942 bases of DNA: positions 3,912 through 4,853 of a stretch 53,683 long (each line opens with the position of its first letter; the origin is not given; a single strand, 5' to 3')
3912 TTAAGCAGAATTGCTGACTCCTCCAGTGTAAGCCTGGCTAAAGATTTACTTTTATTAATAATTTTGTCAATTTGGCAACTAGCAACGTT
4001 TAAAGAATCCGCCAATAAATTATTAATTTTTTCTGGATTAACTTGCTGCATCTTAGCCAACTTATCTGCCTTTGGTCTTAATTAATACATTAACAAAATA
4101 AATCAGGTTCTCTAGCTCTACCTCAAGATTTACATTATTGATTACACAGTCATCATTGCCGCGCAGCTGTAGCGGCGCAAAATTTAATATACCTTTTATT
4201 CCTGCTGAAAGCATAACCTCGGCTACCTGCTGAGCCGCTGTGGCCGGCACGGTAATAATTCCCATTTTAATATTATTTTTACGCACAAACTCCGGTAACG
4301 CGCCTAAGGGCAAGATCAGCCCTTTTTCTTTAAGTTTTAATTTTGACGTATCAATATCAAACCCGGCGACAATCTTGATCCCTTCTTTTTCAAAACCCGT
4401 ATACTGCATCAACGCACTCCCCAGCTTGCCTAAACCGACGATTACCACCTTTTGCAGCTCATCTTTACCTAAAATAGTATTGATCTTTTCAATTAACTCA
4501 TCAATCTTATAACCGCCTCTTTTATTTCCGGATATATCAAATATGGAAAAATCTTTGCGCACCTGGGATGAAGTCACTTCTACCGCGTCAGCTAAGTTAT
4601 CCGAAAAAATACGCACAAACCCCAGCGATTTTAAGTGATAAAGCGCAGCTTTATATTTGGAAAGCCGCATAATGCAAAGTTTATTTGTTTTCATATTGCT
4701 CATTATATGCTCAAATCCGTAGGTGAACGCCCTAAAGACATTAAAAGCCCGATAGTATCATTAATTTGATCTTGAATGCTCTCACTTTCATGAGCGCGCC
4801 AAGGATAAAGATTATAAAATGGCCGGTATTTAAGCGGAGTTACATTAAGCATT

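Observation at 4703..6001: HypC ([NiFe] maturation chaperone) domain fused to a HydE/BioB-like radical SAM enzyme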

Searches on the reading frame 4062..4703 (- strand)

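Call 3: search_protein_families(library=pfam, proteins=[window:4062-4703:-], max_evalue=0.01)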
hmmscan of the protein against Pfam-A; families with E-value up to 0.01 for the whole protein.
window:4062-4703:- (213 aa): 3 families
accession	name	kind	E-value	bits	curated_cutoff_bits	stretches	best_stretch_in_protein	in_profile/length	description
PF02629.25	CoA_binding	-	1.5e-15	58.2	22.3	1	82-177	2-96/97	CoA binding domain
PF06971.19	Put_DNA-bind_N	-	1.1e-10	41.9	27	1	11-53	7-49/49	Putative DNA-binding protein N-terminus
PF01408.29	GFO_IDH_MocA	-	0.0087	17.2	24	0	85-170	2-88/120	Oxidoreductase family, NAD-binding Rossmann fold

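Call 4: search_protein_families(library=ncbifam, proteins=[window:4062-4703:-], max_evalue=0.01)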
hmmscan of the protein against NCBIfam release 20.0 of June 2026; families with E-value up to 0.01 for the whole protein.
window:4062-4703:- (213 aa): 10 families
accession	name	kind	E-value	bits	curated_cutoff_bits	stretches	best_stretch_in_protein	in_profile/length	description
NF003996.0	PRK05472.2-5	equivalog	1.6e-69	233.9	138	1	7-206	3-201/209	redox-sensing transcriptional repressor Rex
NF003995.0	PRK05472.2-4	subfamily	1.9e-58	197.5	126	1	3-205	3-206/213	redox-sensing transcriptional repressor Rex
NF003994.0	PRK05472.2-3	equivalog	3.6e-53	180.1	130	1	4-205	7-209/217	redox-sensing transcriptional repressor Rex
NF003993.0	PRK05472.2-2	equivalog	4.6e-53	179.9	217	1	3-205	3-206/212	redox-sensing transcriptional repressor Rex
NF003990.0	PRK05472.1-4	equivalog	6.7e-49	166.4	233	1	8-205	9-207/214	redox-sensing transcriptional repressor Rex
NF003989.0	PRK05472.1-3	equivalog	7.2e-47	159.9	177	1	3-205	5-208/215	redox-sensing transcriptional repressor Rex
NF003992.0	PRK05472.2-1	equivalog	8.7e-47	159.4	226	1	10-202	25-218/249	redox-sensing transcriptional repressor Rex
NF003988.0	PRK05472.1-1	equivalog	8.6e-37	127.2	321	1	8-205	9-209/214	redox-sensing transcriptional repressor Rex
NF003991.0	PRK05472.1-5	equivalog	1.1e-34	120.3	198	1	4-205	5-207/211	redox-sensing transcriptional repressor Rex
TIGR03023.1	WcaJ_sugtrans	equivalog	0.0012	18.2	410.75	1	82-164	128-213/453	undecaprenyl-phosphate glucose phosphotransferase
